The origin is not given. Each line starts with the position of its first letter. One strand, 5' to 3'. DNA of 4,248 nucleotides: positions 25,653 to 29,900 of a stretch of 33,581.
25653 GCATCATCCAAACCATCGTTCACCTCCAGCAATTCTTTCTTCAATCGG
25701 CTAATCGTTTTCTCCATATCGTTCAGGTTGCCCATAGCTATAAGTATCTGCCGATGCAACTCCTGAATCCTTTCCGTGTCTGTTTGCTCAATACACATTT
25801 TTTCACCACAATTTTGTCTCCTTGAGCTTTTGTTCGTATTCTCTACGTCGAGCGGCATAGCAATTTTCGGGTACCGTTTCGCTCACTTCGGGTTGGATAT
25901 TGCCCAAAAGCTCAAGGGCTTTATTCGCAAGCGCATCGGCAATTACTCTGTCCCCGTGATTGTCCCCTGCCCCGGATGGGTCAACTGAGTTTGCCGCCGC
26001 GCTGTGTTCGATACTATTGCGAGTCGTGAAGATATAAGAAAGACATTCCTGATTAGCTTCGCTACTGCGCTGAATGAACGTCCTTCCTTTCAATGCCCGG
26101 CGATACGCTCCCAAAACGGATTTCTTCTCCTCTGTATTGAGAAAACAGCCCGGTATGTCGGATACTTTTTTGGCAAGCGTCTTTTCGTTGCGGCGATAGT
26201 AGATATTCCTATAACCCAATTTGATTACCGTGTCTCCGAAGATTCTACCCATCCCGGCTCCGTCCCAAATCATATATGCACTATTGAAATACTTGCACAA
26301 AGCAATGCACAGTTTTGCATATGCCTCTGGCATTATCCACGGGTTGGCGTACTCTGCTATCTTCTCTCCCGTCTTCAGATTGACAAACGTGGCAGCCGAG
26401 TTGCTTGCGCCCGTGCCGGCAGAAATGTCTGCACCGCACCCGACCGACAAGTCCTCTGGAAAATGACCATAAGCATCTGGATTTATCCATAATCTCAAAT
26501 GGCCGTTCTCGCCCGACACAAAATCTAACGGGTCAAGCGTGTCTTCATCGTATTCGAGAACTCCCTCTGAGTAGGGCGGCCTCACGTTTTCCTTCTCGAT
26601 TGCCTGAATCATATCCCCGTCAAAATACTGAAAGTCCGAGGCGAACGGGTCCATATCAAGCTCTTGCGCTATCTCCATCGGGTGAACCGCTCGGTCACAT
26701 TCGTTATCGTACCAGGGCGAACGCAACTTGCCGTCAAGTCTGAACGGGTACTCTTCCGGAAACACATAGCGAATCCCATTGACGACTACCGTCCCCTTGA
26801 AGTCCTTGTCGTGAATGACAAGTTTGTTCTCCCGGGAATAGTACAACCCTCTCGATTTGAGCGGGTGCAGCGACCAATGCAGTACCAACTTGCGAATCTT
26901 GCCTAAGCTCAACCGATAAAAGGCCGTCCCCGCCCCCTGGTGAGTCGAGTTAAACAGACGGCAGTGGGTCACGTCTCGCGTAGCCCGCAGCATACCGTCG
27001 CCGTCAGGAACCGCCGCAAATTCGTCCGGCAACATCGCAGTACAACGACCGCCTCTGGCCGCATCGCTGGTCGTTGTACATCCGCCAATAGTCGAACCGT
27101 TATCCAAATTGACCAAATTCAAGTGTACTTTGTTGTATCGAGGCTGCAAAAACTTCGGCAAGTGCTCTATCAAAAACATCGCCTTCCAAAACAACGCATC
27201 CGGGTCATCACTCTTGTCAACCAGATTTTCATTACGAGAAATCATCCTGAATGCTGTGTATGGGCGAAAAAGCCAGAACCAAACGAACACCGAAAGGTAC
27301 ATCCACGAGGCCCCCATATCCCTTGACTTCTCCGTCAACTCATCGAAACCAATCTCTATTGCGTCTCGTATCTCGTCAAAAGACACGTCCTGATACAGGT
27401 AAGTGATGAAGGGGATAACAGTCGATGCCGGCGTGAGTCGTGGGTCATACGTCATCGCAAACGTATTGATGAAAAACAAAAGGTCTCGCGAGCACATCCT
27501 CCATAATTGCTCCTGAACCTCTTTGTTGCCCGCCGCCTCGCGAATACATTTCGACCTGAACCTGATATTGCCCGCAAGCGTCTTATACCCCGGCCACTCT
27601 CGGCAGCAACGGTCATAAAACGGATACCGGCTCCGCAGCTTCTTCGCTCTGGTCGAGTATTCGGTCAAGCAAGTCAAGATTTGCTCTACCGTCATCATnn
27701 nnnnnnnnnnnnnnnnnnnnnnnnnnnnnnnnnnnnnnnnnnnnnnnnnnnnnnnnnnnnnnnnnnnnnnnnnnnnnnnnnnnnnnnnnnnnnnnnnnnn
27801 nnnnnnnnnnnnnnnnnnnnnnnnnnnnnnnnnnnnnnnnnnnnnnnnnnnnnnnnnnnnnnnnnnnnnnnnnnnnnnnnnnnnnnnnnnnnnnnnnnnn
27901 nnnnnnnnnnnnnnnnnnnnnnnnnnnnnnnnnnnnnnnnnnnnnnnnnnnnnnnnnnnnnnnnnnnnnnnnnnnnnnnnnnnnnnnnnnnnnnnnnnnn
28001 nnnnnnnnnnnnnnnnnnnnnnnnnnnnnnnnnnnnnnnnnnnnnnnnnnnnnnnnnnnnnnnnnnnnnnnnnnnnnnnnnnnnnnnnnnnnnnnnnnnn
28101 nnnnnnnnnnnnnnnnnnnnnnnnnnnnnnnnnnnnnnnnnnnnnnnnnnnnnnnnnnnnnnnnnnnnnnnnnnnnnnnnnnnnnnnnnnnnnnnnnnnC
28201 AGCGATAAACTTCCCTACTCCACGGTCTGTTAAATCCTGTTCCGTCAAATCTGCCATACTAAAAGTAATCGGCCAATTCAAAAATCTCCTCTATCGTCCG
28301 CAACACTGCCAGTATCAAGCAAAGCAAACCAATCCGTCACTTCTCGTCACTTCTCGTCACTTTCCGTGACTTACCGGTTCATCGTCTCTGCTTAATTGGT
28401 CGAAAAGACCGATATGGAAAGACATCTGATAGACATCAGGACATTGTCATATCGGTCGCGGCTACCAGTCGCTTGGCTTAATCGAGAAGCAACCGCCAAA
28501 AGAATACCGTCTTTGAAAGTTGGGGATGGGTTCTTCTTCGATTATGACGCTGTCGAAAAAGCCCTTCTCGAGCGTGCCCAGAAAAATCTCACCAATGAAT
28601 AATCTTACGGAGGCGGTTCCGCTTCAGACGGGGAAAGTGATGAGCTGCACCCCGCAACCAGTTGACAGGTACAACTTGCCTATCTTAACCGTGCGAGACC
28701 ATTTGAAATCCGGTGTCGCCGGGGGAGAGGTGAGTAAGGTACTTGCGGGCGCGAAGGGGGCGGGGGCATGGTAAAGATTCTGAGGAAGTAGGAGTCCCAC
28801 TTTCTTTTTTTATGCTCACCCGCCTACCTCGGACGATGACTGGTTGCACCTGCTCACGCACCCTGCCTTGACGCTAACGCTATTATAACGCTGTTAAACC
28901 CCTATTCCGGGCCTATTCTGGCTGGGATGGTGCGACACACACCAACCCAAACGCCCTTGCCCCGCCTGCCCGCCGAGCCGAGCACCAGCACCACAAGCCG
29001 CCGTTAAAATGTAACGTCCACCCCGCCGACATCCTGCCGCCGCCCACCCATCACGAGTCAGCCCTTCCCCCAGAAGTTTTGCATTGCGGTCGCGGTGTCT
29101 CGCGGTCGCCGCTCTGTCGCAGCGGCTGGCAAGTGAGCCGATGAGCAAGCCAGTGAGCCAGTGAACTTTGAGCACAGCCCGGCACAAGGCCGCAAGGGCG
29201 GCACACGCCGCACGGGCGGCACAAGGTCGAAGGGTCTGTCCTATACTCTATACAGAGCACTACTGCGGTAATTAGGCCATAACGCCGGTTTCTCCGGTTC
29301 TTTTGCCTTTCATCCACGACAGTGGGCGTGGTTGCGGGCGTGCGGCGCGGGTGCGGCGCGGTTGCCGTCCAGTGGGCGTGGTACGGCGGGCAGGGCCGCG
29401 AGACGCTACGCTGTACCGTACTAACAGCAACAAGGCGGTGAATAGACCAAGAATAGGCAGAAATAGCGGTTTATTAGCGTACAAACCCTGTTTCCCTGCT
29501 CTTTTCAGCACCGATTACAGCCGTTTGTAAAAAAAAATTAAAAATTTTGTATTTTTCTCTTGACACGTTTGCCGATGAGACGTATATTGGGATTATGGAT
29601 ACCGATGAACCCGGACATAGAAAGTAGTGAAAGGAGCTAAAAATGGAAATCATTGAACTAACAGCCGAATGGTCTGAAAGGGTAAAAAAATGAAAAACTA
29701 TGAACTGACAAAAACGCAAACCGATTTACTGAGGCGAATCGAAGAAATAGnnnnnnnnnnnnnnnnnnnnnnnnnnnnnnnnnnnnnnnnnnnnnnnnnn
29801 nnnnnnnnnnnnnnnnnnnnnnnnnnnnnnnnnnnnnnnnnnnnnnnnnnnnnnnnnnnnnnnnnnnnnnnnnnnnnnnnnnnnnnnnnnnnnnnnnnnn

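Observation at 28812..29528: ~700-bp ORF-free, GC-rich, repeat-saturated island with a C-rich to G-rich strand switch and flanking inverted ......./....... boxes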

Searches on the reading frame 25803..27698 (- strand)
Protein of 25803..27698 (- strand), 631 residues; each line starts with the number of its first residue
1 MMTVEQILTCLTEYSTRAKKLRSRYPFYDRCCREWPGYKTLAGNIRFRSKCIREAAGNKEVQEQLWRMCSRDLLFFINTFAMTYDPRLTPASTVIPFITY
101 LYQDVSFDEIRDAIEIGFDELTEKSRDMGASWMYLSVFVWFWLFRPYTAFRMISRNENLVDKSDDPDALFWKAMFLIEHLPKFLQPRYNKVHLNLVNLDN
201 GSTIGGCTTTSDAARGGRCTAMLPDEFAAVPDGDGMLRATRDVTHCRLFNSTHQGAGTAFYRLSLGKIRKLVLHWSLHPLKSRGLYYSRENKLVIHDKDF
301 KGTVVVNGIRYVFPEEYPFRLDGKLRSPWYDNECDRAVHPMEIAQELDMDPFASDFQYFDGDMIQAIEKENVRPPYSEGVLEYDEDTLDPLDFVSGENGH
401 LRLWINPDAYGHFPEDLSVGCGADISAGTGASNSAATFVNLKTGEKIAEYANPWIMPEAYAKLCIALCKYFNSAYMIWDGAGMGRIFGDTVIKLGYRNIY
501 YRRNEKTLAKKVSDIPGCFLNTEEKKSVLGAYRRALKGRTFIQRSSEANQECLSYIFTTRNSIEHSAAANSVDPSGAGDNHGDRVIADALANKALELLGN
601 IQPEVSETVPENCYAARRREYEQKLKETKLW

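Call 12: find_related_loci(query=window:25803-27698:-, collection=viral_contigs, flank=10000)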
Query window:25803-27698:- (631 aa) in viral_contigs; peptide patterns used: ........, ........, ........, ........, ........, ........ (x = any residue, [..] = any of these).
38 stretches matched a pattern; 19 encode a relative of the query (tblastn E <= 1e-3); 19 distinct loci.
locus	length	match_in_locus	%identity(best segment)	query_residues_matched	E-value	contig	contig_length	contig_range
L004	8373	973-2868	72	1-631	0e+0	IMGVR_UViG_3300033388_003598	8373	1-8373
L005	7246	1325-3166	71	1-614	0e+0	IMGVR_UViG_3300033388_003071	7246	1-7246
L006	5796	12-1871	66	13-631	0e+0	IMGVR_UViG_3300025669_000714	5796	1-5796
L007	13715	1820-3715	63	1-631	0e+0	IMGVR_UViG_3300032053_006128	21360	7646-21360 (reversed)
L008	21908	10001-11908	59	1-631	0e+0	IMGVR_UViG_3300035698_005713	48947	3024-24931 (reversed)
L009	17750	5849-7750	59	1-629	0e+0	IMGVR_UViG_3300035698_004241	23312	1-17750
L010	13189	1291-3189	57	2-631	0e+0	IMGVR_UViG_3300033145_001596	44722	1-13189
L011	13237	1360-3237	53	8-624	0e+0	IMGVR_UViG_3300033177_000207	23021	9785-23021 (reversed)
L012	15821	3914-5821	56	1-631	0e+0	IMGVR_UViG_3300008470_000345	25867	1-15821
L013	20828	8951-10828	53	8-624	0e+0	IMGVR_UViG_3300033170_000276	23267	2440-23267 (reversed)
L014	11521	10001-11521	55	11-507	1e-174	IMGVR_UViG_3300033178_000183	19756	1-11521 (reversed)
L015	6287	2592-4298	44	44-616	5e-149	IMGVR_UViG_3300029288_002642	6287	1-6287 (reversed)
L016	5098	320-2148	65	1-620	0e+0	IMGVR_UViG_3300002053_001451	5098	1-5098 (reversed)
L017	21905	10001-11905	55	1-631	0e+0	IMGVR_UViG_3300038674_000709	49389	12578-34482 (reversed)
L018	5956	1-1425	44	154-630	2e-117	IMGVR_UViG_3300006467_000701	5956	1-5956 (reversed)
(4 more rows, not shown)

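Call 58: search_protein_families(library=pfam, proteins=[window:25803-27698:-], max_evalue=0.001)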
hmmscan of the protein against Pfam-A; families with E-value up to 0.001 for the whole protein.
window:25803-27698:- (631 aa): 1 family
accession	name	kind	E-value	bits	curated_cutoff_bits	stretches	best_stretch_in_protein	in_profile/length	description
PF03237.21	Terminase_6N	-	8.3e-06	26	22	1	123-242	3-120/215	Terminase large subunit, T4likevirus-type, N-terminal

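Call 59: search_protein_families(library=phrogs, proteins=[window:25803-27698:-], max_evalue=0.001)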
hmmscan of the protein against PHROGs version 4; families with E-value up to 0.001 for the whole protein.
window:25803-27698:- (631 aa): 2 families
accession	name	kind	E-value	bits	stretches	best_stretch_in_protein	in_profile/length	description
phrog_5989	-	head and packaging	6.7e-16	59.3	1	66-229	114-262/347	terminase large subunit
phrog_2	-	head and packaging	5.8e-11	42.9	1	121-486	281-539/807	terminase large subunit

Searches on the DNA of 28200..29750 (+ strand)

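Call 7: search_rna_families(source=window, start=28200, end=29750, threshold=evalue, max_evalue=10, show_alignments=3)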
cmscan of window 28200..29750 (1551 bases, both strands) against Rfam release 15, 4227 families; matches with E-value up to 10: 3.
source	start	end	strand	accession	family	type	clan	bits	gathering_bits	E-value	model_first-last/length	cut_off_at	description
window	28630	28685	+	RF00573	SNORD67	Gene; snRNA; snoRNA; CD-box;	-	19.6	35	0.32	1-111/111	no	Small nucleolar RNA SNORD67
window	29442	29617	-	RF02043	HOTTIP_4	Gene; lncRNA;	-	15.3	45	9.6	1-166/166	no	HOXA transcript at the distal tip, conserved region 4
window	28271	28305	-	RF03001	leuA-Halobacteria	Cis-reg;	-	14.2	47.9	6.6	1-53/53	no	leuA-Halobacteria RNA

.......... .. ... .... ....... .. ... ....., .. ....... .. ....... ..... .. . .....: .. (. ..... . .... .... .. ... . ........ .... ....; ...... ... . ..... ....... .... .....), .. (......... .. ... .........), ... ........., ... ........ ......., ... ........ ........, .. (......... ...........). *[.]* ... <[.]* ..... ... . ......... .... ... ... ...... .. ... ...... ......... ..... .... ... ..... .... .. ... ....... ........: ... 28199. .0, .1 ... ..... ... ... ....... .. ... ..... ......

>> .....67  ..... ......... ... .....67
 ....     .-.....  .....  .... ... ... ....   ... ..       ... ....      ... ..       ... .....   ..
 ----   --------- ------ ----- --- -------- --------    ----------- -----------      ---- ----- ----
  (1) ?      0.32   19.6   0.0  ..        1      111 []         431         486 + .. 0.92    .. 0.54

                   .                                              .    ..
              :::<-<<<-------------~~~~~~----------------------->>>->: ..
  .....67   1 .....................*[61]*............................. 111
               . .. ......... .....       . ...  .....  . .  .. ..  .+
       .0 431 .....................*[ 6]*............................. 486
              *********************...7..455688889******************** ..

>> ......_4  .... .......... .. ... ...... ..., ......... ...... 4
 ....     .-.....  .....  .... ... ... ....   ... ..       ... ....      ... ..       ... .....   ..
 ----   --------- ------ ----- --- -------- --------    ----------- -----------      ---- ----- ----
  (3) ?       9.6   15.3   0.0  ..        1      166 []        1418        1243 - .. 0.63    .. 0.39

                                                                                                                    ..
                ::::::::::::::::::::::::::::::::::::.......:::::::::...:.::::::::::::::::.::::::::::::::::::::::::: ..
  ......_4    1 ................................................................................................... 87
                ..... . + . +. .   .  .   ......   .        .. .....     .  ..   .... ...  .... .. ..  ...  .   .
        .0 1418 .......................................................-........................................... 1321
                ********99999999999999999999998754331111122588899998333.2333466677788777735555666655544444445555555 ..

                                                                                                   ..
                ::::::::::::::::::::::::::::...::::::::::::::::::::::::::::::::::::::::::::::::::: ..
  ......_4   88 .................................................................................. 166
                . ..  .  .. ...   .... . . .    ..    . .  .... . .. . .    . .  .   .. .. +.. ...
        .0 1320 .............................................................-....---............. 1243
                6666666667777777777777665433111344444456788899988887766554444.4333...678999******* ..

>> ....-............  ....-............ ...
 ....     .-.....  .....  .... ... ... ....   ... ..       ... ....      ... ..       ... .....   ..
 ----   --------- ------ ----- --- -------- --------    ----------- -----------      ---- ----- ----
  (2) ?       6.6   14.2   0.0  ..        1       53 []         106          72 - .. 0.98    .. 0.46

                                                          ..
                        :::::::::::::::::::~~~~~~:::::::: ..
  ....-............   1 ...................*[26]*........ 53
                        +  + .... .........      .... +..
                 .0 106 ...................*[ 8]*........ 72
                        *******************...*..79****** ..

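Call 9: search_dna_similar(query=window:28300-29700:+, collection=phages, mode=distant, max_rows=30)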
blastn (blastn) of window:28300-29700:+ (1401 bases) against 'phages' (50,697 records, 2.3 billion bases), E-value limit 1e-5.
No match.

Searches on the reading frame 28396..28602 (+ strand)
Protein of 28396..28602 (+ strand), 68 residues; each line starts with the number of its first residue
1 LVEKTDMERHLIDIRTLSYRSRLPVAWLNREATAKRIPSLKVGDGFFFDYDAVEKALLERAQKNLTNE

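Call 24: search_protein_families(library=pfam, proteins=[window:28396-28602:+], max_evalue=0.01)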
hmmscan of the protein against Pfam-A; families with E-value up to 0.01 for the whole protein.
window:28396-28602:+ (68 aa): 0 families

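Call 59: search_protein_families(library=phrogs, proteins=[window:28396-28602:+], max_evalue=0.001)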
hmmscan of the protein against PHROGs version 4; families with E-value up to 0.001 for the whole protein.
window:28396-28602:+ (68 aa): 0 families

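Call 92: search_protein_families(library=pfam, proteins=[window:28414-28599:+], max_evalue=10)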
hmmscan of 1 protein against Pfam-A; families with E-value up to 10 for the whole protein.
seq(62 aa): 0 families

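Call 93: search_solved_structures(query=window:28414-28599:+, max_evalue=10)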
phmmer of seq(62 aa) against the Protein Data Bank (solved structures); distinct sequences matched with E-value up to 10: 3.
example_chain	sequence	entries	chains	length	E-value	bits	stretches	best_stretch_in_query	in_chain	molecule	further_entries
7zd6_W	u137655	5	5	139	1.2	12.7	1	25-57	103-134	NADH dehydrogenase [ubiquinone] 1 beta subcomplex subunit 5, mitochondrial | Complex I-SGDH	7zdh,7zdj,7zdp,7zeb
5lnk_W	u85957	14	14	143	1.3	12.7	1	25-57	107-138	Mitochondrial complex I, SGDH subunit | NADH:ubiquinone oxidoreductase subunit B5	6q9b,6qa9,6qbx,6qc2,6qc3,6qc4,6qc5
4nj5_A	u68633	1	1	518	1.8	12.2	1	19-47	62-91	Probable histone-lysine N-methyltransferase, H3 lysine-9 specific SUVH9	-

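Call 94: find_homologous_proteins(query=window:28414-28599:+, max_evalue=0.01)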
Query seq(62 aa): no candidate shares three 5-residue words with the query. No homologue found.

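Call 99: predict_structure(protein=window:28414-28599:+)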
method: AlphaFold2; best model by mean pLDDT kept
length: 62 residues; sequences in the alignment: 1
mean_pLDDT: 86.2   pTM: 0.65
mean pLDDT of the five models: 86.2, 85.1, 83.8, 82.8, 81.7
residues with pLDDT >= 90: 31; 70-90: 27; 50-70: 4; < 50: 0
segments of 3 or more residues with pLDDT < 50: none
pLDDT, mean of each block of 10 residues (from residue 1): 84 91 91 91 89 79 52
secondary structure, 60 per line:
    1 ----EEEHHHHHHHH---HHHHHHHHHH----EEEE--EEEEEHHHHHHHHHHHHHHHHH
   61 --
elements in order: E5-7 H8-15 H19-28 E33-36 E39-43 H44-60

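Call 101: fold_search(model_id=the predicted structure, library=pdb)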
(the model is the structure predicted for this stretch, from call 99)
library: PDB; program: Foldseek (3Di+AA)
matches with E <= 10: 435; with E <= 0.001: 0
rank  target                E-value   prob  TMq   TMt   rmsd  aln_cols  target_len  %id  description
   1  4k2e_A                1.0e-01  0.93  0.58  0.40   6.6        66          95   15  HlyU from Vibrio cholerae N16961 (released 2014-04-30)
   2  3jth_A                1.7e-01  0.92  0.58  0.39   5.4        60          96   10  Crystal structure of a transcriptional regulator HlyU from Vibrio vulnificus CMCP6 (released 2010-03-16)
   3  6o8k                  1.9e-01  0.72  0.49  0.35   5.3        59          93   17  Crystal Structure of apo and reduced Sulfide-responsive transcriptional repressor (SqrR) from Rhodobacter capsulatus. (released 2020-04-01)
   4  4ggg_B                2.3e-01  0.84  0.53  0.38   5.3        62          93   11  Crystal structure of V66A/L68V CzrA in the Zn(II)bound state. (released 2013-02-06)
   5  4ooi_B                2.5e-01  0.87  0.58  0.39   5.3        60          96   18  Reduced HlyU from Vibrio cholerae N16961 (released 2014-12-31)
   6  1r1u_B                2.7e-01  0.69  0.50  0.35   5.3        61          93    8  Crystal structure of the metal-sensing transcriptional repressor CzrA from Staphylococcus aureus in the apo-form (released 2004-05-18)
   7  1r1u_A                2.7e-01  0.69  0.50  0.35   5.3        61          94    8  Crystal structure of the metal-sensing transcriptional repressor CzrA from Staphylococcus aureus in the apo-form (released 2004-05-18)
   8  3jth_B                2.8e-01  0.84  0.57  0.40   5.3        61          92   10  Crystal structure of a transcriptional regulator HlyU from Vibrio vulnificus CMCP6 (released 2010-03-16)
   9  3m8f_B                2.8e-01  0.66  0.51  0.36   5.8        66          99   17  Protein structure of type III plasmid segregation TubR mutant (released 2010-07-07)
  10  3ov8                  3.7e-01  0.66  0.52  0.38   5.4        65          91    9  Crystal structure of AF1382 from Archaeoglobus fulgidus, High resolution (released 2011-11-16)
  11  4k2e_B                4.0e-01  0.77  0.58  0.41   5.4        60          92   18  HlyU from Vibrio cholerae N16961 (released 2014-04-30)
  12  5znx                  4.0e-01  0.77  0.57  0.39   5.4        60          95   10  Crystal structure of CM14-treated HlyU from Vibrio vulnificus (released 2019-04-10)
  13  6ama_B                4.3e-01  0.84  0.55  0.60   2.9        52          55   17  Structure of S. coelicolor/S. venezuelae BldC-smeA-ssfA complex to 3.09 Angstrom (released 2018-03-28)
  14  1r1u_C                4.3e-01  0.54  0.48  0.34   5.7        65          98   11  Crystal structure of the metal-sensing transcriptional repressor CzrA from Staphylococcus aureus in the apo-form (released 2004-05-18)
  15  5i44_A                4.6e-01  0.77  0.55  0.52   3.6        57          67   12  Structure of RacA-DNA complex; P21 form (released 2016-05-04)
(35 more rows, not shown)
